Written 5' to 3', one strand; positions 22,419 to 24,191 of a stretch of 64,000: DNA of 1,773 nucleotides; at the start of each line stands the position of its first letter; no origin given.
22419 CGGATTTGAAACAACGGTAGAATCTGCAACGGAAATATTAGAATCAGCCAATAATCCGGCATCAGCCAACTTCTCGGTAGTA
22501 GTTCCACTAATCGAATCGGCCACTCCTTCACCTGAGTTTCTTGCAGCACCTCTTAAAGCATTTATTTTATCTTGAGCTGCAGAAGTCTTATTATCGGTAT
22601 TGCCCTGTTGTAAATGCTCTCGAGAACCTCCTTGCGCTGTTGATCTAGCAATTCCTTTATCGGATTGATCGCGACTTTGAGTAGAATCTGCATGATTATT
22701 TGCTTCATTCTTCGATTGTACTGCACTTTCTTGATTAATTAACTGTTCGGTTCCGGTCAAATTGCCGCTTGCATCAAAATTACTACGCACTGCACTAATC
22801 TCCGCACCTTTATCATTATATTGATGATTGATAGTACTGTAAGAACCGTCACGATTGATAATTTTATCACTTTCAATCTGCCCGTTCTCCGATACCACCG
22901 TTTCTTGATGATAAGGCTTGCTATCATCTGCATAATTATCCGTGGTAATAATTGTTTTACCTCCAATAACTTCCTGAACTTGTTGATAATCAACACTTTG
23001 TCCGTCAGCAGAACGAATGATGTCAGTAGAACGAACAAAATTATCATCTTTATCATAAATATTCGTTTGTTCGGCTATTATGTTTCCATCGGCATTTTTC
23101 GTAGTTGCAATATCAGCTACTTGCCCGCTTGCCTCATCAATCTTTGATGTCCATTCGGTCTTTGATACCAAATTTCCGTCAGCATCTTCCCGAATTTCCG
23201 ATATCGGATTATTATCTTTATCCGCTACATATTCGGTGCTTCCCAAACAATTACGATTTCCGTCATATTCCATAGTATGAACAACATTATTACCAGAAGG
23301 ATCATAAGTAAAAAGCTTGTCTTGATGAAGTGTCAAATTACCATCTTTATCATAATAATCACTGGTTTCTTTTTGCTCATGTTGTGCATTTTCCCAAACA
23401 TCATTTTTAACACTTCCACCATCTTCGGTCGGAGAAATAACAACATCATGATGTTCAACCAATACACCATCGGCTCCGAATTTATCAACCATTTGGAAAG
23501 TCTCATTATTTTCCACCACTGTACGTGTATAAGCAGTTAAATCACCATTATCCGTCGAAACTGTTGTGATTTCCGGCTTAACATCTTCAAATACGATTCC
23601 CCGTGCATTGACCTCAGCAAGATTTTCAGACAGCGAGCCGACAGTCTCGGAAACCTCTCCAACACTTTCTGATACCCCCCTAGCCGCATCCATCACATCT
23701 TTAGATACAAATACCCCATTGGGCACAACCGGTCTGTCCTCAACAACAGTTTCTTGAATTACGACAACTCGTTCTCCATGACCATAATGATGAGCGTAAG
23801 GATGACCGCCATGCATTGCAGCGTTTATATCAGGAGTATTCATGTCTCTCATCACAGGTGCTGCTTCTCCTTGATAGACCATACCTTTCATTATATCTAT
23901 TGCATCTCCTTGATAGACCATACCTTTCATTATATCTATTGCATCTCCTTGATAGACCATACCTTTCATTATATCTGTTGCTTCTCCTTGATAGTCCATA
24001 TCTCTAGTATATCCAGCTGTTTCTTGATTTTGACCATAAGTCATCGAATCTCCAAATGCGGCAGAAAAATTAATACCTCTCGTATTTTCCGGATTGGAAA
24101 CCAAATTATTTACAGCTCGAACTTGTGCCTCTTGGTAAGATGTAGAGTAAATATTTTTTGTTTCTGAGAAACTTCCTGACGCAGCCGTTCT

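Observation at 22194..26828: Giant 1544-aa repeat-rich protein beside the flagellar operon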

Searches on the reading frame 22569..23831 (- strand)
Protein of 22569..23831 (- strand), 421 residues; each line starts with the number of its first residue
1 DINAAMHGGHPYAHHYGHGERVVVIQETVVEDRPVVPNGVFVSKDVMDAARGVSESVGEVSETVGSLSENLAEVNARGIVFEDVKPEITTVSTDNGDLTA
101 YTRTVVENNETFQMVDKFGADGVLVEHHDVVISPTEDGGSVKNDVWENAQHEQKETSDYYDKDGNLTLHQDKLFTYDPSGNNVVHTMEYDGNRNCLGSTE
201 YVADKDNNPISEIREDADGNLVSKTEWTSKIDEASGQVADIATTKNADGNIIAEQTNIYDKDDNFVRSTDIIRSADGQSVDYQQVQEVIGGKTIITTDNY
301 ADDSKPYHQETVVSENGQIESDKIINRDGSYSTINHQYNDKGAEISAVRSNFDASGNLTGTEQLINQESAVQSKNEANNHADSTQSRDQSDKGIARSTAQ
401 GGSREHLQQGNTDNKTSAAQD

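Call 43: find_homologous_proteins(query=window:22569-23831:-, max_evalue=0.01)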
Query window:22569-23831:- (421 aa): 1 proteins with E <= 0.01 among 5043 candidates.
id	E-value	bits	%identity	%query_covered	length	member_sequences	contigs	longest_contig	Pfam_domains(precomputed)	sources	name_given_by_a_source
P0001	1.8e-270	915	100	100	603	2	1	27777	-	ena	-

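Call 47: predict_structure(protein=window:22569-23831:-)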
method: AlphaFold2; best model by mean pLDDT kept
length: 421 residues; sequences in the alignment: 1
mean_pLDDT: 67.2   pTM: 0.55
mean pLDDT of the five models: 67.2, 62.7, 54.5, 51.9, 36.0
residues with pLDDT >= 90: 146; 70-90: 86; 50-70: 38; < 50: 151
segments of 3 or more residues with pLDDT < 50: 1-86, 135-150, 372-376, 383-421
pLDDT, mean of each block of 10 residues (from residue 1): 24 23 23 27 34 28 26 29 46 59 61 73 77 46 39 81 87 86 92 92 89 94 94 88 95 95 91 91 93 94 89 93 95 93 90 96 70 48 46 40 40 44 36
secondary structure, 60 per line:
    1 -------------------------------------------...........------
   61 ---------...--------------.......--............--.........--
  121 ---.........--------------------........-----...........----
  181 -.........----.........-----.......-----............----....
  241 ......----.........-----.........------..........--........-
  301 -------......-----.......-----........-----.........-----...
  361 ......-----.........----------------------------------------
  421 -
elements in order: H44-54 E87-93 E96-107 E110-118 E124-132 E153-160 E166-176 E182-190 E195-203 E209-215 E221-232 E237-246 E251-259 E265-273 E280-289 E292-299 E308-313 E319-325 E331-338 E344-352 E358-366 H372-380

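Call 51: fold_search(model_id=the predicted structure, library=pdb)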
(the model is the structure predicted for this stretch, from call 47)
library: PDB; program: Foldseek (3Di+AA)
matches with E <= 10: 903; with E <= 0.001: 17
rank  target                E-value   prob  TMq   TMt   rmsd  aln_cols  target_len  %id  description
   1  7q97_A                2.0e-07  1.00  0.12  0.06  25.6       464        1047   10  Structure of the bacterial type VI secretion system effector RhsA. (released 2021-12-22)
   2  8fia_A                2.1e-06  0.96  0.09  0.04  23.4       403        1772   10  The structure of fly Teneurin self assembly (released 2023-05-03)
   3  2oy7                  8.0e-06  0.99  0.12  0.15  17.5       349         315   11  The crystal structure of OspA mutant (released 2008-03-04)
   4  7ban_A                1.0e-05  0.89  0.09  0.03  26.1       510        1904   10  human Teneurin4 Mut C2 (released 2022-01-12)
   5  8qja_D                3.2e-05  0.97  0.11  0.05  22.2       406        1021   12  T6SS-linked Rhs repeat protein - Advenella mimigardefordensis VgrG-Rhs core (released 2024-09-25)
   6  8uxt                  4.0e-05  0.98  0.12  0.05  25.1       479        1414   12  Acinetobacter baumannii Tse15 Rhs effector, toxin cleavage mutant (D1369N, D1391N) (released 2024-10-09)
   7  9jsa_A                4.2e-05  0.97  0.12  0.14  17.4       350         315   11  CatPSAM-H8 (released 2025-10-01)
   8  5ys7                  4.6e-05  0.98  0.12  0.15  18.2       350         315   11  Crystal structure of an OspA mutant (released 2018-11-14)
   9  3cka_A                5.6e-05  0.98  0.13  0.16  18.6       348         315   10  The crystal structure of OspA mutant (released 2009-03-17)
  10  3eex_A                9.9e-05  1.00  0.16  0.20  18.6       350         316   11  The crystal structure of OspA mutant (released 2009-09-08)
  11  2af5                  1.5e-04  0.99  0.13  0.17  18.0       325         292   11  2.5A X-ray Structure of Engineered OspA protein (released 2006-08-01)
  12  3cka_B                1.6e-04  0.99  0.15  0.18  18.8       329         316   11  The crystal structure of OspA mutant (released 2009-03-17)
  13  6kk9_D                1.7e-04  1.00  0.18  0.32  15.4       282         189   12  A Crystal structure of OspA mutant (released 2020-07-29)
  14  2fkg                  1.9e-04  0.96  0.13  0.15  16.9       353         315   11  The Crystal Structure of Engineered OspA (released 2006-11-21)
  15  5z1o_A                6.4e-04  0.87  0.12  0.14  18.2       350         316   10  Crystal structure of an OspA mutant (released 2019-01-02)
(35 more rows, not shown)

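Call 67: fold_search(model_id=the predicted structure, library=viral)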
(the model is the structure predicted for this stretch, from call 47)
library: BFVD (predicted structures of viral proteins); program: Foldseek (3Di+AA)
matches with E <= 10: 848; with E <= 0.001: 33
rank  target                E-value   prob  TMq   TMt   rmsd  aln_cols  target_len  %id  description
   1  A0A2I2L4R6            1.5e-08  1.00  0.17  0.22  17.7       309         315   12  MORN-repeat protein [Orpheovirus IHUMI-LCC2]
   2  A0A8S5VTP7            1.3e-07  1.00  0.19  0.14  16.6       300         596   12  Anastral spindle 2 [Ackermannviridae sp.]
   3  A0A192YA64            1.7e-07  1.00  0.11  0.09  40.6       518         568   11  Long tail fiber distal subunit [Morganella phage vB_MmoM_MP1]
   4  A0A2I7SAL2            2.0e-07  1.00  0.12  0.14  22.7       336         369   13  (no name in the UniProt tables at hand)
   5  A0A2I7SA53            1.4e-06  1.00  0.21  0.22  20.8       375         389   12  (no name in the UniProt tables at hand)
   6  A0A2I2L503            4.6e-06  1.00  0.21  0.29  17.2       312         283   12  MORN-repeat protein [Orpheovirus IHUMI-LCC2]
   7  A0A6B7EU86            5.0e-06  1.00  0.22  0.25  14.3       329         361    9  (no name in the UniProt tables at hand)
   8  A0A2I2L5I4            5.3e-06  1.00  0.17  0.19  15.2       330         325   13  MORN-repeat protein [Orpheovirus IHUMI-LCC2]
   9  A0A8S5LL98            1.1e-05  1.00  0.27  0.28  12.8       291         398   12  Prokaryotic membrane lipoprotein lipid attachment site [Siphoviridae sp. ctvod4]
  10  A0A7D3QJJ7            1.2e-05  1.00  0.14  0.22  18.2       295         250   12  (no name in the UniProt tables at hand)
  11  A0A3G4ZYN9            1.7e-05  1.00  0.20  0.19  26.9       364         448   13  MORN repeat-containing protein [Gaeavirus sp.]
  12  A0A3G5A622            3.2e-05  1.00  0.19  0.24  25.6       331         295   11  MORN repeat-containing protein [Hyperionvirus sp.]
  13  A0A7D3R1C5            3.5e-05  0.99  0.14  0.07  25.7       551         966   10  Zinc finger RING/FYVE/PHD-type protein [Fadolivirus FV1/VV64]
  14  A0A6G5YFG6            3.7e-05  1.00  0.15  0.09  32.6       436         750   11  (no name in the UniProt tables at hand)
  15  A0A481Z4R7            4.1e-05  1.00  0.19  0.15  26.8       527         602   10  Beta-propeller repeat protein [Pithovirus LCPAC101]
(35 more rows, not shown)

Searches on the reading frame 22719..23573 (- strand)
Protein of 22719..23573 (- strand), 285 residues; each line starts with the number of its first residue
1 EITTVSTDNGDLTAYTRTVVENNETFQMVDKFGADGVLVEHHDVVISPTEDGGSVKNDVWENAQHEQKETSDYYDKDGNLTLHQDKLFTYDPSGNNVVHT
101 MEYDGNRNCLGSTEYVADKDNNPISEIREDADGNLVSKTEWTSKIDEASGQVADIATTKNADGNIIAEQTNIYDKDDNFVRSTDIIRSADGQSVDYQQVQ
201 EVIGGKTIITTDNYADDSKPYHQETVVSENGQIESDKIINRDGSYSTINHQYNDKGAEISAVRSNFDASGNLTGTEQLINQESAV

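Call 66: search_solved_structures(query=window:22719-23573:-, max_evalue=10)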
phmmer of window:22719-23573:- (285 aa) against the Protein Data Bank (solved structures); distinct sequences matched with E-value up to 10: 0.

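Call 70: search_protein_families(library=ncbifam, proteins=[window:22719-23573:-], max_evalue=10)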
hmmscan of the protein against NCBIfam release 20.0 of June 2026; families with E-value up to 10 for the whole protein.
window:22719-23573:- (285 aa): 1 family
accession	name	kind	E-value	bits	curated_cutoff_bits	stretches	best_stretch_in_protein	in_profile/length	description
NF041111.1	effector_HPE1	subfamily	0.1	12.8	80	1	190-217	57-85/99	HPE1 family effector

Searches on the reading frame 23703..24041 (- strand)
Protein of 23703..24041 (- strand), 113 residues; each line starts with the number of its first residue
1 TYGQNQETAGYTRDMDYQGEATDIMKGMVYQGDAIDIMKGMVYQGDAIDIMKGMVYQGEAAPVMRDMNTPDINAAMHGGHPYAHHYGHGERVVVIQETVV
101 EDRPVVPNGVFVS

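Call 19: search_protein_families(library=pfam, proteins=[window:23703-24041:-], max_evalue=10)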
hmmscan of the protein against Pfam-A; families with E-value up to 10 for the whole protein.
window:23703-24041:- (113 aa): 2 families
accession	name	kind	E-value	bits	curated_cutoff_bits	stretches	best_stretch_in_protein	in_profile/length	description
PF17898.6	GerD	-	0.028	14.8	29.5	1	22-76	51-106/114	Spore germination GerD central core domain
PF22332.1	TAZ1_RBM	-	0.82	9.9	27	0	25-38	6-19/34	RAP1 binding motif of TAZ1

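Call 20: search_protein_families(library=phrogs, proteins=[window:23703-24041:-], max_evalue=1)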
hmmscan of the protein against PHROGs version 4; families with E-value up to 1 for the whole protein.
window:23703-24041:- (113 aa): 2 families
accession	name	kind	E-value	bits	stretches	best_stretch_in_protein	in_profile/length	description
phrog_19467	-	unknown function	0.13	13.2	0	30-49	42-61/85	-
phrog_11458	-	unknown function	0.19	12.9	0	33-70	31-68/85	-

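Call 21: search_protein_families(library=padloc, proteins=[window:23703-24041:-], max_evalue=1)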
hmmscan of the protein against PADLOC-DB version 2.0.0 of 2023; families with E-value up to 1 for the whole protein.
window:23703-24041:- (113 aa): 0 families
